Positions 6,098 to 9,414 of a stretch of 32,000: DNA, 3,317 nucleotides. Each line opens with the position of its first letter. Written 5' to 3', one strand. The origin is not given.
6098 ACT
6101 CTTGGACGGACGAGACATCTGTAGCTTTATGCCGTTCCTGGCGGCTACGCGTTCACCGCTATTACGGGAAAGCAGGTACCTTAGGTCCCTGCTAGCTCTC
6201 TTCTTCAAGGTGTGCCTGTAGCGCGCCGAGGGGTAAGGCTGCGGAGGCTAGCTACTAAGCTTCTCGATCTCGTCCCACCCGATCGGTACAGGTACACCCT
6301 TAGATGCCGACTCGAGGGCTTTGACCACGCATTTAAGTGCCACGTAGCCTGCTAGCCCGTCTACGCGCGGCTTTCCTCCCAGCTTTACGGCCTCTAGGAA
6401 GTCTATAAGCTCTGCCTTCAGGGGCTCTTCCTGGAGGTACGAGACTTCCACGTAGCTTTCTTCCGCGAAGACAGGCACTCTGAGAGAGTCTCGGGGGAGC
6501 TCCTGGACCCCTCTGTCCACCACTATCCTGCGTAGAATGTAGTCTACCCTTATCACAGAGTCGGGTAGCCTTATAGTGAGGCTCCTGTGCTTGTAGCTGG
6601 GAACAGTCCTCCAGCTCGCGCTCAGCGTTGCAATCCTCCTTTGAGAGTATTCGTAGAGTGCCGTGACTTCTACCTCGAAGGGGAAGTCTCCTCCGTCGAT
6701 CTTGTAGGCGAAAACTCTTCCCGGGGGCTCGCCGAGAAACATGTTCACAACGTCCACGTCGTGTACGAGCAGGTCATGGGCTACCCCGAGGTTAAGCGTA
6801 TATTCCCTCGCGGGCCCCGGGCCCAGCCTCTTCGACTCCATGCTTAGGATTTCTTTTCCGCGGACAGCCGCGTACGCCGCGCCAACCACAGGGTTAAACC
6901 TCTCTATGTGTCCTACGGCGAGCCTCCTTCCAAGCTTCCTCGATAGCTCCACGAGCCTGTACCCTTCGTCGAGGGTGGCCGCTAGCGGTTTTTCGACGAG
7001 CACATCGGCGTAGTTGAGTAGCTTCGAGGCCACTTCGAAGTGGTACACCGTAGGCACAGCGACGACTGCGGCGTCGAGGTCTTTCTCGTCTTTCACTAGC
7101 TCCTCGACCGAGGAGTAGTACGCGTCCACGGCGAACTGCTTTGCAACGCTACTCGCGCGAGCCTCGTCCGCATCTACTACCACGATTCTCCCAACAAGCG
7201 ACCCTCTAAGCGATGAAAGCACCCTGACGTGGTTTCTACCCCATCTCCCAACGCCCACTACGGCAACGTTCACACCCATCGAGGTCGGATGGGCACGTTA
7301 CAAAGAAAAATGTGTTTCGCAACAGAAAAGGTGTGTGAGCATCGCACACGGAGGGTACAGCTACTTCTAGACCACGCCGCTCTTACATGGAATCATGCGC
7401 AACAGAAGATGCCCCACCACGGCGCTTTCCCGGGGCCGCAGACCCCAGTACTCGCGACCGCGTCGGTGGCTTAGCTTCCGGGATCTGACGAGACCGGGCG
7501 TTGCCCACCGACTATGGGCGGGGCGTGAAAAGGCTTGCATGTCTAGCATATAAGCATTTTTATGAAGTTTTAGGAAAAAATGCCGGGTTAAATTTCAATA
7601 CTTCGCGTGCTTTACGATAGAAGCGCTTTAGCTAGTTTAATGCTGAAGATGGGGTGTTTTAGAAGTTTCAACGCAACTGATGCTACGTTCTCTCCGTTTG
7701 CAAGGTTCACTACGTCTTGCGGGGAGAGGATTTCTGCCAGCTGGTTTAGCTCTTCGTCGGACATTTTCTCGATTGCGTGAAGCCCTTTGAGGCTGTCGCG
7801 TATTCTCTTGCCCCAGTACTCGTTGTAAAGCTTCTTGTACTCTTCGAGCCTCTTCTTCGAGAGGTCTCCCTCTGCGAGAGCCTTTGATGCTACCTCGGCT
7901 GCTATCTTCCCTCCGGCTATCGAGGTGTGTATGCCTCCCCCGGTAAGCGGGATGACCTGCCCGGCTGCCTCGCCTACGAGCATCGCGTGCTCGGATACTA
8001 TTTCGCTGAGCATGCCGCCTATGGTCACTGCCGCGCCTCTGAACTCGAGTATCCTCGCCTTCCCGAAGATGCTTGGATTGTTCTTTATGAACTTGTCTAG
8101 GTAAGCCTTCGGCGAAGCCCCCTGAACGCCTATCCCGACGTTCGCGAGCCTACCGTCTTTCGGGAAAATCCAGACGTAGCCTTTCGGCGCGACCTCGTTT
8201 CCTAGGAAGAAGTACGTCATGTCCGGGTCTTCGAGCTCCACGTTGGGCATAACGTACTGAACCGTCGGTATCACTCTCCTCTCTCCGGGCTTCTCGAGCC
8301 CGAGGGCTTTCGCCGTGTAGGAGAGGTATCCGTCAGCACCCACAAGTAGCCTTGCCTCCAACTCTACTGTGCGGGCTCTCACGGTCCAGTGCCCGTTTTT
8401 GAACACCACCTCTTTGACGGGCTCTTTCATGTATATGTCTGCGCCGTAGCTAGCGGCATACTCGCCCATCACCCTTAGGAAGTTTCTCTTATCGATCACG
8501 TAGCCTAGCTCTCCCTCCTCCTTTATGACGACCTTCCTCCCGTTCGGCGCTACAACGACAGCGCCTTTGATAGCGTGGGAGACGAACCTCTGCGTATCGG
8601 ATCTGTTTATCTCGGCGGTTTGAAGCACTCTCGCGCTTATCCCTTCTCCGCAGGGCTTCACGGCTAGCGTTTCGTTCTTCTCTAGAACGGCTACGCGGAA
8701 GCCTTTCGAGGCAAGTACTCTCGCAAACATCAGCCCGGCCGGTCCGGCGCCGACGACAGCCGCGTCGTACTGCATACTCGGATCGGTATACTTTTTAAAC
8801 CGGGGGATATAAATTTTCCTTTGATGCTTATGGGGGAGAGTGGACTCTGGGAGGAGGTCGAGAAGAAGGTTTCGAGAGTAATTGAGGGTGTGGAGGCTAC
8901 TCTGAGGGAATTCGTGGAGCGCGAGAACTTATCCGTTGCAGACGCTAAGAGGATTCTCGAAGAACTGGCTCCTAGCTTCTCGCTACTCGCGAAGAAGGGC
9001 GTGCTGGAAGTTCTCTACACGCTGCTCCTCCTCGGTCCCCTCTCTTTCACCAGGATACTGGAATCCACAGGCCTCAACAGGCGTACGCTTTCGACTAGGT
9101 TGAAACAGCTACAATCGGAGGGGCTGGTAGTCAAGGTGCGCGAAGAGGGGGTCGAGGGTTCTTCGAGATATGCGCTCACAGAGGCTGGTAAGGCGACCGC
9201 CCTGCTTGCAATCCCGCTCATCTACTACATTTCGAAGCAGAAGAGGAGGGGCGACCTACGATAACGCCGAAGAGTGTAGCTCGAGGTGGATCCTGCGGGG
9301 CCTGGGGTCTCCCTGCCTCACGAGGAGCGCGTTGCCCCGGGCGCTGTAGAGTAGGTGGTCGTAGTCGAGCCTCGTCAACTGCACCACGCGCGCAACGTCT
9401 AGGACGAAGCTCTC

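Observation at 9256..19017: Chromosomal Ced/T4SS-like membrane apparatus back-to-back with a ParA / VirB11-like ATPase / XPD-like helicase operon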

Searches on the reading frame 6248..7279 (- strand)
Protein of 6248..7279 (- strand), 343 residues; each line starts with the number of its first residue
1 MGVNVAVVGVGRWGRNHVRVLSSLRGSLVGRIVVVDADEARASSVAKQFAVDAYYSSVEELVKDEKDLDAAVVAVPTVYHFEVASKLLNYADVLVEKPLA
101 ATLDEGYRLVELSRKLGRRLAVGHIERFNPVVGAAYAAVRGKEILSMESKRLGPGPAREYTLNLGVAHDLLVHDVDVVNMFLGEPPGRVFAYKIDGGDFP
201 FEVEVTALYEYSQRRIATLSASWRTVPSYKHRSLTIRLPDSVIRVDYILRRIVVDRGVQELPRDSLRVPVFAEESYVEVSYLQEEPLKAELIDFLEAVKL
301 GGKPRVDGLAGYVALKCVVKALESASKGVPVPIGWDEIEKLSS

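Call 45: search_protein_families(library=pfam, proteins=[window:6248-7279:-], max_evalue=0.01)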
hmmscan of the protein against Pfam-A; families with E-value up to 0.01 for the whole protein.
window:6248-7279:- (343 aa): 5 families
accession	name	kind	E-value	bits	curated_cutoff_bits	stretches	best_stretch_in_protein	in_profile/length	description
PF01408.29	GFO_IDH_MocA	-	2.1e-24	87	24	1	3-124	1-120/120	Oxidoreductase family, NAD-binding Rossmann fold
PF22725.1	GFO_IDH_MocA_C3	-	5.3e-08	33.3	27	1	162-233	41-113/124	GFO/IDH/MocA C-terminal domain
PF02894.22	GFO_IDH_MocA_C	-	9.4e-08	32.5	22.9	1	289-333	174-218/218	Oxidoreductase family, C-terminal alpha/beta domain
PF02254.24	TrkA_N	-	0.0011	19.7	23.8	1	5-55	1-46/116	TrkA-N domain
PF03807.23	F420_oxidored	-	0.0012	19.8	21.6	1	5-87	2-79/94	NADP oxidoreductase coenzyme F420-dependent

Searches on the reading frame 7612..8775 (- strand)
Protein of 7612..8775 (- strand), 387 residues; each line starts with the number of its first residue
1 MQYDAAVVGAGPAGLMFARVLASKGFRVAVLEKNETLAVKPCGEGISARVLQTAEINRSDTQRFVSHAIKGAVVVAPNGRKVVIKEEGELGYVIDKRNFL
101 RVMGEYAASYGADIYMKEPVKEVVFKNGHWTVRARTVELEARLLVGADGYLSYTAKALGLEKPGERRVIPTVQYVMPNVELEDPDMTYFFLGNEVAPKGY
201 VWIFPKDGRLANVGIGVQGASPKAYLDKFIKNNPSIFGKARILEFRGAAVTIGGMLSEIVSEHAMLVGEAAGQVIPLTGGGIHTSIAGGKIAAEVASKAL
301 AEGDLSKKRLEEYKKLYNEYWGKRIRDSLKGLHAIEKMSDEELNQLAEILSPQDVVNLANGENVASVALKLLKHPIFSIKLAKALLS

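Call 45: search_protein_families(library=pfam, proteins=[window:7612-8775:-], max_evalue=0.01)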
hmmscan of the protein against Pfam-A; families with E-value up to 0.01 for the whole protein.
window:7612-8775:- (387 aa): 14 families
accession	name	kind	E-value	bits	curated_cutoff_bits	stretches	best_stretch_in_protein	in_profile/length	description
PF22578.2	GGR_cat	-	1.3e-26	92.8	27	1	171-250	5-88/88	Geranylgeranyl reductase catalytic domain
PF01494.25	FAD_binding_3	-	2.7e-20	73.3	22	1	3-288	2-310/349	FAD binding domain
PF01266.30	DAO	-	4.2e-11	43.4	27.9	2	4-37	1-34/353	FAD dependent oxidoreductase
PF05834.18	Lycopene_cycl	-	1.9e-08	34.3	23.4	1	4-151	1-143/380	Lycopene cyclase protein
PF03486.20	HI0933_like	-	2.8e-08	34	50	1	4-153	2-167/244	HI0933-like protein Rossmann domain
PF13738.12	Pyr_redox_3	-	9.8e-08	32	30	1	7-155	2-139/305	Pyridine nucleotide-disulphide oxidoreductase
PF13450.12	NAD_binding_8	-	3.5e-07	30.9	21.9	1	7-37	1-31/68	NAD(P)-binding Rossmann-like domain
PF07992.20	Pyr_redox_2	-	1.1e-06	28.8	26.1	1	3-149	1-108/291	Pyridine nucleotide-disulphide oxidoreductase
PF04820.20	Trp_halogenase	-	1.6e-06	27.7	21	1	87-340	148-393/458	Tryptophan halogenase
PF01946.23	Thi4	-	3e-05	23.8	26.2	1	2-34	17-50/235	Thi4 family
PF00890.30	FAD_binding_2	-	6.5e-05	22.7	20.4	1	4-35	1-32/414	FAD binding domain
PF00070.33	Pyr_redox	-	0.00041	21.3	22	1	5-54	2-50/82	Pyridine nucleotide-disulphide oxidoreductase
PF12831.13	FAD_oxidored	-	0.00088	19.1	27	1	4-147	1-143/416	FAD dependent oxidoreductase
PF02737.24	3HCDH_N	-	0.0029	18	22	1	5-53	2-49/180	3-hydroxyacyl-CoA dehydrogenase, NAD binding domain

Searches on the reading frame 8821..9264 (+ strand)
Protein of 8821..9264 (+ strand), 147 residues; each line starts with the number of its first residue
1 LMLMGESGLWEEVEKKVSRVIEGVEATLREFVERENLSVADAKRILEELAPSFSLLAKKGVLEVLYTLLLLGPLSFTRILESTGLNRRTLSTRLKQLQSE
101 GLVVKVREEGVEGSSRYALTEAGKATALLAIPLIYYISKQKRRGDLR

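Call 45: search_protein_families(library=pfam, proteins=[window:8821-9264:+], max_evalue=0.01)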
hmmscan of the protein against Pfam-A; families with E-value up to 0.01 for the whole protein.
window:8821-9264:+ (147 aa): 12 families
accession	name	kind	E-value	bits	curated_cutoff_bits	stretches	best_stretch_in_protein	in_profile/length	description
PF01638.23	HxlR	-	1.2e-06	28.7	20.8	1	57-129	3-75/91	HxlR-like helix-turn-helix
PF12802.13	MarR_2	-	3.3e-05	24.4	27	1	63-110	9-57/61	MarR family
PF01022.26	HTH_5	-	0.00015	22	22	1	59-103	2-45/47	Bacterial regulatory protein, arsR family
PF01047.28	MarR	-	0.0003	21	24.6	1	63-107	7-51/59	MarR family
PF13412.12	HTH_24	-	0.00043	20.2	21.9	1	72-103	16-47/48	Winged helix-turn-helix DNA-binding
PF01978.25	TrmB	-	0.00074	19.8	25.6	1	63-109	12-58/68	Sugar-specific transcriptional regulator TrmB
PF25213.1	HVO_A0261_N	-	0.00095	19.4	35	1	70-127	21-71/86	HVO_A0261 N-terminal domain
PF14947.12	HTH_45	-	0.0017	18.8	25.5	1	72-125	18-64/77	Winged helix-turn-helix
PF24037.1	DUF7346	-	0.004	17.7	28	1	33-125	45-133/139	Family of unknown function (DUF7346)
PF03551.20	PadR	-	0.0044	17.4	27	1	89-126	33-72/75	Transcriptional regulator PadR-like family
PF14557.12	AphA_like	-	0.0059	16.8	27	0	93-125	52-84/174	Putative AphA-like transcriptional regulator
PF13814.12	Replic_Relax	-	0.0069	16.9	25.3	1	65-126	4-69/191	Replication-relaxation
